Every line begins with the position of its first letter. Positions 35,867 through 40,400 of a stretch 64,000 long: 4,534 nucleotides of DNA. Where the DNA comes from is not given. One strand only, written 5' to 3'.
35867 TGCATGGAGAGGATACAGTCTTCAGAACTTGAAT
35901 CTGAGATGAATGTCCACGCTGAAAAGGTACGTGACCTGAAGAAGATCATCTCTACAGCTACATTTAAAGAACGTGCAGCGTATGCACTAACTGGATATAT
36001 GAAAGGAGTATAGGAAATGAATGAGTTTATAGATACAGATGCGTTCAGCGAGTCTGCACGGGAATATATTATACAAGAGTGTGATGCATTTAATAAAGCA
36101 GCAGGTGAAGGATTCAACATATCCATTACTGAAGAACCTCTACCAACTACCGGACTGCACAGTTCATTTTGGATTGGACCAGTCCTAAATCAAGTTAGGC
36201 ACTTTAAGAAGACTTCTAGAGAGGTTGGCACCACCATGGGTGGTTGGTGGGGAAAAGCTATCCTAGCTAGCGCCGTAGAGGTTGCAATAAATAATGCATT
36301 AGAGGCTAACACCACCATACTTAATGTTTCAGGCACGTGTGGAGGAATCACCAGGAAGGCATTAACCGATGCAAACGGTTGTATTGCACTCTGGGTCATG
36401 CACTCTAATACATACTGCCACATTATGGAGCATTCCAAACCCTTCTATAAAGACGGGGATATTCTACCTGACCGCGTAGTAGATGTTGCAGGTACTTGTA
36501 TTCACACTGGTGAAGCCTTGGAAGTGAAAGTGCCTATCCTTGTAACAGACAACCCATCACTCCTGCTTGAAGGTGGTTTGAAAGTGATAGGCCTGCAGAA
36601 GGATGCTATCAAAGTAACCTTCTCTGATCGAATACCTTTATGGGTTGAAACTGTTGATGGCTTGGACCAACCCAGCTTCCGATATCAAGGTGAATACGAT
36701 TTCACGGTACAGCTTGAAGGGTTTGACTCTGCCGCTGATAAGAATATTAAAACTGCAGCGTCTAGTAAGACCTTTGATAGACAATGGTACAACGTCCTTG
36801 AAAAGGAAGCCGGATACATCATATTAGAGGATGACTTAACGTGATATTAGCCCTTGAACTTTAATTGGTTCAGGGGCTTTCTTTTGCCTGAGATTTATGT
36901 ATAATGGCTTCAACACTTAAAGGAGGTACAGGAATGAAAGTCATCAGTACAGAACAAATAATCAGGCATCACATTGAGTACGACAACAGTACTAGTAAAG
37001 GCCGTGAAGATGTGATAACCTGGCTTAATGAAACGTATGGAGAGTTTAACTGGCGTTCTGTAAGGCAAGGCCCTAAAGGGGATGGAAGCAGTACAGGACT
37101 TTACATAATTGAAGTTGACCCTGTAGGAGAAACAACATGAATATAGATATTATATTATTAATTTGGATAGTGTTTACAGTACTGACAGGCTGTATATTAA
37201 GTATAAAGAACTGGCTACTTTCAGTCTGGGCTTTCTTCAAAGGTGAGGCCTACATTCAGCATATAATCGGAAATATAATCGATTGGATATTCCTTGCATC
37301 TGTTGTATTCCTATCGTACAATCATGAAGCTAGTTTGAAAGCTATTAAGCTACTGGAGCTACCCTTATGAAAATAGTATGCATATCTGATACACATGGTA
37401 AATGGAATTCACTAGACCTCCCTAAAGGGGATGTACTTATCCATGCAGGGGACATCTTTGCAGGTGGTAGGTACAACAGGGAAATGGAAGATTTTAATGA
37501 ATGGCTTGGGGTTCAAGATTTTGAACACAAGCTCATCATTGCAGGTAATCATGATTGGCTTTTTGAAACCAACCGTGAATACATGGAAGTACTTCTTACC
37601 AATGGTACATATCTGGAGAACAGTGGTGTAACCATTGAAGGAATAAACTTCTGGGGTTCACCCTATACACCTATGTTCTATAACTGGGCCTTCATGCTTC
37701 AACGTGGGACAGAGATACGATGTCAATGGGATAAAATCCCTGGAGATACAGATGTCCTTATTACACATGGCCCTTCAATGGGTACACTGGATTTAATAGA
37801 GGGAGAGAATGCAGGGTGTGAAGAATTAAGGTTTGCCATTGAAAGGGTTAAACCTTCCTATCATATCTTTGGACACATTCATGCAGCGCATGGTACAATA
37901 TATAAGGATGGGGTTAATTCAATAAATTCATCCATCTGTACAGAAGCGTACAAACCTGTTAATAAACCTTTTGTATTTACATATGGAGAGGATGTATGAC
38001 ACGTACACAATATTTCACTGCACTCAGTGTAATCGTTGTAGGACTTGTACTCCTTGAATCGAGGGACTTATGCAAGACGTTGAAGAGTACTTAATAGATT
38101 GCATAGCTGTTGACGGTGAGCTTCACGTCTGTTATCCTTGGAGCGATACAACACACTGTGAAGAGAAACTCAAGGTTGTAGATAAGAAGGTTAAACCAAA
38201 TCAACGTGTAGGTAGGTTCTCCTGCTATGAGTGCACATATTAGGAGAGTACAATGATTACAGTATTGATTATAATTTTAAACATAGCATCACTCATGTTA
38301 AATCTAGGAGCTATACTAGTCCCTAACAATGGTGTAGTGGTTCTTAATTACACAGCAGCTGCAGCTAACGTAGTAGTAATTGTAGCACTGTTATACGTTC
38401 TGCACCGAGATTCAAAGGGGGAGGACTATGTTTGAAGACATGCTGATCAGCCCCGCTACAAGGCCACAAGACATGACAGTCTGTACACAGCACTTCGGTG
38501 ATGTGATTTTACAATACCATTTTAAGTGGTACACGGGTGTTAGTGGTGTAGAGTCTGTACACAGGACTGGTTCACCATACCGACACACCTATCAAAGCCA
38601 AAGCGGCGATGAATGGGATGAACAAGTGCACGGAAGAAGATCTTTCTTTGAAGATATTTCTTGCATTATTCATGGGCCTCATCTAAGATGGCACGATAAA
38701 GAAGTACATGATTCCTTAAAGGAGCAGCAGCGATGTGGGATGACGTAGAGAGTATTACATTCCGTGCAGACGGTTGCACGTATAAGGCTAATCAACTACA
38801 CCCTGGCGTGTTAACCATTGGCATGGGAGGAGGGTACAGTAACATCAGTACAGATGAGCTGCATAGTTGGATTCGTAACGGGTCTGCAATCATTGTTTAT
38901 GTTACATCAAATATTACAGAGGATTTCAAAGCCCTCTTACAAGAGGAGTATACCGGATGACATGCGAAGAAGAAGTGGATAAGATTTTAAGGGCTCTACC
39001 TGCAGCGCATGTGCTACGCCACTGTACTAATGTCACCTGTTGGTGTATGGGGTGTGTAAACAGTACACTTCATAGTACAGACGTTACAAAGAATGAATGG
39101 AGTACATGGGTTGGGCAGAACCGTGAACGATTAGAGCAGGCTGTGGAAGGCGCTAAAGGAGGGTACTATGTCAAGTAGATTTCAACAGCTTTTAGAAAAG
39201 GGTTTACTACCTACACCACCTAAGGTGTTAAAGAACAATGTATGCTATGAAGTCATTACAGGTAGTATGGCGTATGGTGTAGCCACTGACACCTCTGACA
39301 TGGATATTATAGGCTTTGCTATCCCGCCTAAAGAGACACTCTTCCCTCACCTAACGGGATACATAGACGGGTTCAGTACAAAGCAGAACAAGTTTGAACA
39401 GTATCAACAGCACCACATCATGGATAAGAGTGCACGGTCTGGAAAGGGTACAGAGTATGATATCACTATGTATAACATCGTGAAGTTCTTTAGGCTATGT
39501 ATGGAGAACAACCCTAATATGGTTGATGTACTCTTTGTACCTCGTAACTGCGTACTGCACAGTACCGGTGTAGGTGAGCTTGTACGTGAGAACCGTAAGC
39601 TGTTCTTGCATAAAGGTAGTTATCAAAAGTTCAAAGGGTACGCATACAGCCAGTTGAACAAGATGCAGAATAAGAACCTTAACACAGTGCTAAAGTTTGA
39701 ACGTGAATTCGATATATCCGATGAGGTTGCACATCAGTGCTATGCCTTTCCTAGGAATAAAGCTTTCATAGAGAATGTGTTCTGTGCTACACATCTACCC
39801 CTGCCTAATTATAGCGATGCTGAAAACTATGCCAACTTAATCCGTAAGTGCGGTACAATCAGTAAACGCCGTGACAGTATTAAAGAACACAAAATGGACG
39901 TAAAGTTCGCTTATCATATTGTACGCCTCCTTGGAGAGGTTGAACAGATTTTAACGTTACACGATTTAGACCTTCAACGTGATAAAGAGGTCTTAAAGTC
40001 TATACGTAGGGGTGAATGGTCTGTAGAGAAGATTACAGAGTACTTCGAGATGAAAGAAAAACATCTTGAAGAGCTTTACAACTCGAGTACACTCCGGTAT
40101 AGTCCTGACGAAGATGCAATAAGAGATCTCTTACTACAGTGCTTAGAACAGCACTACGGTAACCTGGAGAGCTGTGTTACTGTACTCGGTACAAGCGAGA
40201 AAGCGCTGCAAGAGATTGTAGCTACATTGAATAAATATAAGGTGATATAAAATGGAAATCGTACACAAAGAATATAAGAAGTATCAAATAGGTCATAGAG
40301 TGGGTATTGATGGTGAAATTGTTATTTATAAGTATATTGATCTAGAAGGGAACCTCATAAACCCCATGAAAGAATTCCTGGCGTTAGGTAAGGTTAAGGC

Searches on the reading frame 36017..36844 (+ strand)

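Call 76: search_protein_families(library=pfam, proteins=[window:36017-36844:+], max_evalue=0.001)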
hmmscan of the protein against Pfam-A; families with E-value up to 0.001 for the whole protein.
window:36017-36844:+ (275 aa): 1 family
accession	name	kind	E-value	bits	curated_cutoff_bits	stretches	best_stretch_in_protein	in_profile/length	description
PF20036.5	Gp13-like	-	5.3e-15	56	26.4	1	59-239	95-280/313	Major capsid protein 13-like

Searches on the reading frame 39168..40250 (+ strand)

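Call 75: search_protein_families(library=pfam, proteins=[window:39168-40250:+], max_evalue=0.001)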
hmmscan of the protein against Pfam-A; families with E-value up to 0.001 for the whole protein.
window:39168-40250:+ (360 aa): 1 family
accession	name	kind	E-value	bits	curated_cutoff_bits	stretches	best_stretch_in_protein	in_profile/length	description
PF10127.15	RlaP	-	2.4e-17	63.9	23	1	24-170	19-144/249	RNA repair pathway DNA polymerase beta family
